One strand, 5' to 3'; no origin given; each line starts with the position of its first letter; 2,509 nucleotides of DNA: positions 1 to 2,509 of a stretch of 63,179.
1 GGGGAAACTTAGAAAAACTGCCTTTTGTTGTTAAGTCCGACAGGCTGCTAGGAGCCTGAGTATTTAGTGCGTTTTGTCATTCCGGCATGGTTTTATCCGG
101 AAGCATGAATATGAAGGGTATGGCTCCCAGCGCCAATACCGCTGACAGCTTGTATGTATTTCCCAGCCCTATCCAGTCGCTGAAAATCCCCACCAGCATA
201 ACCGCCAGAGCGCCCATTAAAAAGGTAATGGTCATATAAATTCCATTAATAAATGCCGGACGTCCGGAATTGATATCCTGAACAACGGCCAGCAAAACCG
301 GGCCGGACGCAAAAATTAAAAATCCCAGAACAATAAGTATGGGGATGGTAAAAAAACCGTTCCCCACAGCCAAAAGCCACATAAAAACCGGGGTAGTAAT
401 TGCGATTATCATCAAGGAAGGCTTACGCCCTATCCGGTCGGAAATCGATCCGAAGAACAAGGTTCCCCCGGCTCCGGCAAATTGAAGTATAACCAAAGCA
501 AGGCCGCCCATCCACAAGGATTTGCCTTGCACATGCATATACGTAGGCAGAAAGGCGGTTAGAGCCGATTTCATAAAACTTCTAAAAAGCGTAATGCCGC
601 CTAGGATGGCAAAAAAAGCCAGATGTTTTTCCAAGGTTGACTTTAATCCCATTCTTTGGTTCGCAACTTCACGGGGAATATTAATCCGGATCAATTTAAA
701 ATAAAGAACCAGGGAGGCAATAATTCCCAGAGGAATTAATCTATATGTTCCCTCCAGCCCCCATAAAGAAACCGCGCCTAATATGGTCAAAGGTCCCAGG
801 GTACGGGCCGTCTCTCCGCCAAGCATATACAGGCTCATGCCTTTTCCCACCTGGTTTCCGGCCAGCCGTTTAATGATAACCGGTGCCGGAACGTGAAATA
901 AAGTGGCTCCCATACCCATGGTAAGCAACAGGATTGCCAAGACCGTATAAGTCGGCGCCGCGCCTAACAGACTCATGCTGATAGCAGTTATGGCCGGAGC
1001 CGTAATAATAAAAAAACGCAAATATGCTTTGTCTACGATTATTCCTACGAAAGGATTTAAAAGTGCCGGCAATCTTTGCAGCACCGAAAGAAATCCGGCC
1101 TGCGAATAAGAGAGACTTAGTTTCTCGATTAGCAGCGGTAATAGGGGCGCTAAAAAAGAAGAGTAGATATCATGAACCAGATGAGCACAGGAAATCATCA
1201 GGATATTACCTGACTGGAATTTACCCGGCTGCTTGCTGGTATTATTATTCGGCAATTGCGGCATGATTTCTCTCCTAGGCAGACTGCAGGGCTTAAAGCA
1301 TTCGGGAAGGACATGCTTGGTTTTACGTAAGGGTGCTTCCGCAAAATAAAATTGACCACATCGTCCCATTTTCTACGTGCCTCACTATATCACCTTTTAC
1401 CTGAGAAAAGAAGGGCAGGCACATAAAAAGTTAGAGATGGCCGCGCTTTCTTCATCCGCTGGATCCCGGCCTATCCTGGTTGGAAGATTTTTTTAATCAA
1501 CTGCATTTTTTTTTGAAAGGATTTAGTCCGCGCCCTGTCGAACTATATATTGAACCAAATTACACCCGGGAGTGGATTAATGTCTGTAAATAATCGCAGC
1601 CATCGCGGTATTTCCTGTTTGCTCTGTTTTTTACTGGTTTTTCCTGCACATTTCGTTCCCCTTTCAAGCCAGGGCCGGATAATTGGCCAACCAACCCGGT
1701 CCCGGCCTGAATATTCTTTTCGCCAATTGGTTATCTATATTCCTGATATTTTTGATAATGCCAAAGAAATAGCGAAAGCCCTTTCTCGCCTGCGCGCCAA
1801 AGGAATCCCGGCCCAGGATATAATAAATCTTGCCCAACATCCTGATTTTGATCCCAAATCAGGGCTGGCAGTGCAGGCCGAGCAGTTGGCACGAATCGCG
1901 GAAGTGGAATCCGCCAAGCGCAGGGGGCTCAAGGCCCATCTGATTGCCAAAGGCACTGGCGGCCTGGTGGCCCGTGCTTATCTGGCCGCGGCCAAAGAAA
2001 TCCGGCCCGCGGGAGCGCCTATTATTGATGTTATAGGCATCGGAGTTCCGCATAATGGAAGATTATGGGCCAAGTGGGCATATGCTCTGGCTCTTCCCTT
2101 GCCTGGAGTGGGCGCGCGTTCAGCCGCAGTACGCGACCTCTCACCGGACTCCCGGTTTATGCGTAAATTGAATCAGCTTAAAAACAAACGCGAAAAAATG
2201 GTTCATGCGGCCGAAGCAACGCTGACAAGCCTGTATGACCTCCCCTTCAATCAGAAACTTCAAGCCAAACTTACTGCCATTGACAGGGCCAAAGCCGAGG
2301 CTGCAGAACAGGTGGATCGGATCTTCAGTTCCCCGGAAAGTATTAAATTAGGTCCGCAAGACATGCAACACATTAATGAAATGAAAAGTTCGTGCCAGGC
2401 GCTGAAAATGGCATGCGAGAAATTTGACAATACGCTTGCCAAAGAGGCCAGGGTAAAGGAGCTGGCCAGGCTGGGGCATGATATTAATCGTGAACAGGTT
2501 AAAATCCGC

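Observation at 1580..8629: Giant 2,349-aa secreted protein: degenerate lipase-like head, more than 1,400 aa of helical stalk, foreign-looking C-terminal module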

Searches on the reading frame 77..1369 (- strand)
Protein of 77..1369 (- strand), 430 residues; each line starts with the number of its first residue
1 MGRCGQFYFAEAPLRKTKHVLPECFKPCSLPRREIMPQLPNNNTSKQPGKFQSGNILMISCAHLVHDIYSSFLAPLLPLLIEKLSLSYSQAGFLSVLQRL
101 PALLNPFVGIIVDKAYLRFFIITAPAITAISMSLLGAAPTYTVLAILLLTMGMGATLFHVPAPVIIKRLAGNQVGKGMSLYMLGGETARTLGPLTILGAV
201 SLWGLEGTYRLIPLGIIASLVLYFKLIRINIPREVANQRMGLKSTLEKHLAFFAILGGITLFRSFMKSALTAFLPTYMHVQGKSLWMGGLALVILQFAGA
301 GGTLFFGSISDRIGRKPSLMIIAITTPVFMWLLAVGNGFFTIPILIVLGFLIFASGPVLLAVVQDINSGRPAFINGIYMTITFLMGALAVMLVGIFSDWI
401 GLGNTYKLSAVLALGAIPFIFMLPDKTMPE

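Call 11: search_protein_families(library=pfam, proteins=[window:77-1369:-], max_evalue=0.001)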
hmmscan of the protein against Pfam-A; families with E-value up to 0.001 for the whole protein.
window:77-1369:- (430 aa): 1 family
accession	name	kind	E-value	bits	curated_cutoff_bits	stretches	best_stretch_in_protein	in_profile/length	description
PF07690.21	MFS_1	-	1.1e-26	94.1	33.4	1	60-389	2-346/347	Major Facilitator Superfamily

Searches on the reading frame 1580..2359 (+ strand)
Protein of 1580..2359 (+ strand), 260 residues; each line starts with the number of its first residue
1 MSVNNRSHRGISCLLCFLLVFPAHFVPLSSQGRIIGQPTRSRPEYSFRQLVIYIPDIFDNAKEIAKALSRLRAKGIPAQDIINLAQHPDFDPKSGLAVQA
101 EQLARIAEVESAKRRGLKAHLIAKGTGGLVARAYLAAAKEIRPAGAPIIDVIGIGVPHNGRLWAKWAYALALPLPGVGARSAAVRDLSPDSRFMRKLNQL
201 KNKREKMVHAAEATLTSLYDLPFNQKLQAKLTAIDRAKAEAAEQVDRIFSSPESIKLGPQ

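Call 5: search_protein_families(library=pfam, proteins=[window:1580-2329:+], max_evalue=1)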
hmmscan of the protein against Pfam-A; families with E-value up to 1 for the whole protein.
window:1580-2329:+ (250 aa): 3 families
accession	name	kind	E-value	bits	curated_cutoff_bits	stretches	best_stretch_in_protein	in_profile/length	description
PF02089.21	Palm_thioest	-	0.016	15.4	26.8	1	83-160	37-112/254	Palmitoyl protein thioesterase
PF17893.6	Cas9_b_hairpin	-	0.11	12.7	25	0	83-102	36-55/90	CRISPR-associated endonuclease Cas9 beta-hairpin domain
PF24096.1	DUF7379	-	0.23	11.8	33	1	107-165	59-119/191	Domain of unknown function (DUF7379)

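Call 26: find_homologous_proteins(query=window:1673-2359:+, max_evalue=0.01)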
Query window:1673-2359:+ (229 aa): 1 proteins with E <= 0.01 among 2158 candidates.
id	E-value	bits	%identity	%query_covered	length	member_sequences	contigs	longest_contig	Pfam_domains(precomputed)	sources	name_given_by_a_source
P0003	1.6e-74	268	58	95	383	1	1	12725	-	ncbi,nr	ncbi:hypothetical protein KAR34_01415 [bacterium]|nr:hypothetical protein [bacterium]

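Call 28: find_encoding_contigs(protein=P0003, flank=10000)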
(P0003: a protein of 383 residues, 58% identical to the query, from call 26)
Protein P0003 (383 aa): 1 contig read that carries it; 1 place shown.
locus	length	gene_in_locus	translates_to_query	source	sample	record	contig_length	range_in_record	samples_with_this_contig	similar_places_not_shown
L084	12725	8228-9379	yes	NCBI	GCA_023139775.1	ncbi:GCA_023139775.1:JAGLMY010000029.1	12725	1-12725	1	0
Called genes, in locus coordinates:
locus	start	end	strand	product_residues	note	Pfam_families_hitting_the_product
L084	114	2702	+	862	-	PF13231:PMT_2, PF07691:PA14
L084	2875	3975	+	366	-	PF03706:LPG_synthase_TM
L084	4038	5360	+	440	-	PF01266:DAO, PF01593:Amino_oxidase, PF13450:NAD_binding_8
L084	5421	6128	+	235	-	PF13641:Glyco_tranf_2_3, PF00535:Glycos_transf_2, PF10111:Glyco_tranf_2_2 (weak)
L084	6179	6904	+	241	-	PF01209:Ubie_methyltran, PF13489:Methyltransf_23, PF13649:Methyltransf_25, PF13847:Methyltransf_31, PF08241:Methyltransf_11, PF08242:Methyltransf_12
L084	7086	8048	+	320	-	-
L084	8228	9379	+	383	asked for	-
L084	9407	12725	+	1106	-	?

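Call 39: predict_structure(alignment_id=A1)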
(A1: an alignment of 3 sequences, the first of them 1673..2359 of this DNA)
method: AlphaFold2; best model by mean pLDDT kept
length: 229 residues; sequences in the alignment: 3
mean_pLDDT: 61.7   pTM: 0.40
mean pLDDT of the five models: 61.7, 57.2, 52.0, 44.7, 41.6
residues with pLDDT >= 90: 0; 70-90: 86; 50-70: 84; < 50: 59
segments of 3 or more residues with pLDDT < 50: 1-16, 109-115, 121-144, 146-150, 152-156
pLDDT, mean of each block of 10 residues (from residue 1): 38 48 65 70 74 80 73 76 64 62 58 49 40 40 45 53 67 69 65 77 82 71 51
secondary structure, 60 per line:
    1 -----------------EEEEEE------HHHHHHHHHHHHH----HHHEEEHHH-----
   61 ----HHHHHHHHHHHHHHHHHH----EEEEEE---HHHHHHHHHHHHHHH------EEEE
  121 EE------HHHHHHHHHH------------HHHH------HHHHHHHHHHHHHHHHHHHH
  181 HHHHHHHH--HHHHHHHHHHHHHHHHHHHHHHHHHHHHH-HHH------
elements in order: E18-23 H30-42 E50-52 H65-82 E87-92 H96-110 E117-122 H129-138 H151-154 H161-188 H191-219
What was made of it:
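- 1673..2194 (+): Head, aa 32-205: degenerate lipase-type alpha/beta-hydrolase remnant. AF2 gives a beta-alpha-beta-alpha-beta-alpha-beta pattern at pLDDT 62 (call 39).
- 2195..6019 (+): Stalk, aa 206-1480: long amphipathic-helical region of variable length in the family. AF2 makes aa ~192-250 long helices (call 39).
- On Alpha/beta-hydrolase lipases (family I, PGAP1, DUF676): The AF2 model has only helices after beta-6 (call 39), but model confidence is modest (pLDDT 62).
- The model has no strands after beta-6 where Asp and His would sit (call 39).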

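Call 41: search_solved_structures(query=A1, max_evalue=10, show_alignments=3)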
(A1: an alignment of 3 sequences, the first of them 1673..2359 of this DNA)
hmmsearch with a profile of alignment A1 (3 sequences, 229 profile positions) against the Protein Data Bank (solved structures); distinct sequences matched with E-value up to 10: 9.
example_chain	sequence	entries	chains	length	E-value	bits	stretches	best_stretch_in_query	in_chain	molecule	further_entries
6wpx_A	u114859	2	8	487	0.24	13.9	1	56-167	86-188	BlEst2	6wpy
8xy5_A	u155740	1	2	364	0.3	13.6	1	53-141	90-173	Alpha/beta hydrolase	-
1ys1_X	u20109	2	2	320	0.64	12.6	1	52-141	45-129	Lipase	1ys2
1hqd_A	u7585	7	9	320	0.64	12.6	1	52-141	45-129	LIPASE | TRIACYL-GLYCEROL-HYDROLASE | TRIACYL-GLYCEROL HYDROLASE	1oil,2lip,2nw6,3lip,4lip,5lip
7cof_A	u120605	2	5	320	0.68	12.5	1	52-137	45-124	Alpha/beta hydrolase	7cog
1qge_D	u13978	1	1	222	0.71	12.4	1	53-136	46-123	PROTEIN (TRIACYLGLYCEROL HYDROLASE)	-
1tah_B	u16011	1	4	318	1.4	11.5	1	53-136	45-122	LIPASE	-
1cvl_A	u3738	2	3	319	1.4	11.4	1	53-136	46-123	TRIACYLGLYCEROL HYDROLASE | Lipase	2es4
5eqz_A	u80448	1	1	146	1.6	11.2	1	162-215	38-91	Rev protein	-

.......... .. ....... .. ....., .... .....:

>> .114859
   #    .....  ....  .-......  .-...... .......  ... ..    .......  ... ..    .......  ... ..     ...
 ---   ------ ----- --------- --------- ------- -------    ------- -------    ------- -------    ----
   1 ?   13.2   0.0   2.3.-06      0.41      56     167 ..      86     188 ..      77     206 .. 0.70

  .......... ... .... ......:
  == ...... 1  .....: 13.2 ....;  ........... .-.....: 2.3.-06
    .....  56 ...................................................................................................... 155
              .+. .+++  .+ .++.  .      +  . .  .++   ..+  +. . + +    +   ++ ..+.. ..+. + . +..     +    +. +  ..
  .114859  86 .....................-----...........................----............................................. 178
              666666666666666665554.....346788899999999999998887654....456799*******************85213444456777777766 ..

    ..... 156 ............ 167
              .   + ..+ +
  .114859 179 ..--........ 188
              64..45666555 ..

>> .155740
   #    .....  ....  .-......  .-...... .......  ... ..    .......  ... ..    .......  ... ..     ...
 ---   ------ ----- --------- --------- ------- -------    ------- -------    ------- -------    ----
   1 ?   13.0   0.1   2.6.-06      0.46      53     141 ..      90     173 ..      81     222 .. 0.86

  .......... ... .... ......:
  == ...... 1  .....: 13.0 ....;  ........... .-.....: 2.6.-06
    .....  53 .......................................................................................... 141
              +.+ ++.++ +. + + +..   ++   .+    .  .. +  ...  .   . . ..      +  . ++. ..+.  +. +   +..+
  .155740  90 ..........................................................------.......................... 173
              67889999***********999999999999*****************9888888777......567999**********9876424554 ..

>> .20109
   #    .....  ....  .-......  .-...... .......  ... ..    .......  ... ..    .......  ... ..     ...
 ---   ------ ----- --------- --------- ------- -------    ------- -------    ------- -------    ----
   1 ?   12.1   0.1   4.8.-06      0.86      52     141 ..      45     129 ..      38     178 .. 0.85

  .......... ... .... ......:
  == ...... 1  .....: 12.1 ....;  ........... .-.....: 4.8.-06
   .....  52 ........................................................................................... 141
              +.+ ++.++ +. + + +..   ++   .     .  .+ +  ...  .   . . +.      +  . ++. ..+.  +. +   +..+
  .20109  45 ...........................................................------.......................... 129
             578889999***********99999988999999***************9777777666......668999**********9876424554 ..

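Call 43: fold_search(model_id=the predicted structure, library=pdb)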
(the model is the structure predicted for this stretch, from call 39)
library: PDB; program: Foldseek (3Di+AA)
matches with E <= 10: 1120; with E <= 0.001: 0
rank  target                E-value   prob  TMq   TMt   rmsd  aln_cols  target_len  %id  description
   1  1t4m                  1.3e-02  1.00  0.31  0.39   2.9        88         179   20  STRUCTURE OF A THERMOSTABLE DOUBLE MUTANT OF BACILLUS SUBTILIS LIPASE OBTAINED THROUGH DIRECTED EVOLUTION (released 2004-11-23)
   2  1qge_D                1.3e-02  0.99  0.33  0.35   6.3       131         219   25  NEW CRYSTAL FORM OF PSEUDOMONAS GLUMAE (FORMERLY CHROMOBACTERIUM VISCOSUM ATCC 6918) LIPASE (released 1999-05-06)
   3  3j95_A                1.3e-02  0.33  0.18  0.11  15.7       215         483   11  Structure of ADP-bound N-ethylmaleimide sensitive factor determined by single particle cryoelectron microscopy (released 2015-01-28)
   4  1i6w_B                1.5e-02  1.00  0.32  0.40   2.4        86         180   20  THE CRYSTAL STRUCTURE OF BACILLUS SUBTILIS LIPASE: A MINIMAL ALPHA/BETA HYDROLASE ENZYME (released 2001-05-23)
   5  9com_A                1.5e-02  0.91  0.28  0.23   9.4       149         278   14  FphE, Staphylococcus aureus fluorophosphonate-binding serine hydrolases E, unbound dimer crystal form 5 (released 2025-08-06)
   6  6zti_B                1.9e-02  0.99  0.29  0.16   4.4        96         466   20  Phospholipase PlaB from Legionella pneumophila in complex with thio-NAD (released 2021-06-02)
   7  2zyr_B                2.0e-02  0.93  0.33  0.18   9.5       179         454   14  A. Fulgidus lipase with fatty acid fragment and magnesium (released 2009-06-16)
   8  6zti_A                2.4e-02  0.99  0.30  0.16   4.4        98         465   19  Phospholipase PlaB from Legionella pneumophila in complex with thio-NAD (released 2021-06-02)
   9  1tah_A                2.4e-02  0.96  0.32  0.24   7.2       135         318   23  THE CRYSTAL STRUCTURE OF TRIACYLGLYCEROL LIPASE FROM PSEUDOMONAS GLUMAE REVEALS A PARTIALLY REDUNDANT CATALYTIC ASPART (released 1994-05-31)
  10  3d2b_A                2.6e-02  1.00  0.31  0.39   2.9        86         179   20  Structure of 2D9, a thermostable mutant of Bacillus subtilis lipase obtained through directed evolution (released 2008-06-03)
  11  6zti_C                2.6e-02  0.99  0.30  0.16   4.3        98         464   19  Phospholipase PlaB from Legionella pneumophila in complex with thio-NAD (released 2021-06-02)
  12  6zth_C                2.7e-02  0.99  0.29  0.16   4.4        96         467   20  Phospholipase PlaB from Legionella pneumophila (released 2021-06-02)
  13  2zyr_A                2.7e-02  0.97  0.33  0.17   9.0       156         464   13  A. Fulgidus lipase with fatty acid fragment and magnesium (released 2009-06-16)
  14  8w2d_A                2.7e-02  0.66  0.27  0.21  12.7       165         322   13  holo-PCP-Thioesterase di-domain structure from the sulfazecin biosynthetic nonribosomal peptide synthetase, SulM (released 2024-08-07)
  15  1i6w_A                2.9e-02  1.00  0.32  0.41   2.6        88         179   19  THE CRYSTAL STRUCTURE OF BACILLUS SUBTILIS LIPASE: A MINIMAL ALPHA/BETA HYDROLASE ENZYME (released 2001-05-23)
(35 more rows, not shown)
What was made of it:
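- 1673..2194 (+): Foldseek top hits are B. subtilis LipA, P. glumae lipase and PlaB (call 43).
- On Alpha/beta-hydrolase lipases (family I, PGAP1, DUF676): Foldseek against LipA gives probability 1.0 and rmsd 2.4-2.9 Å over ~87 columns, but E ~1e-2 and TM 0.3-0.4 (call 43).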

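Call 89: search_protein_families(library=phrogs, proteins=[window:1580-2359:+], max_evalue=0.01)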
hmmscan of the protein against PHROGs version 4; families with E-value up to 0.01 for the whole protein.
window:1580-2359:+ (260 aa): 0 families
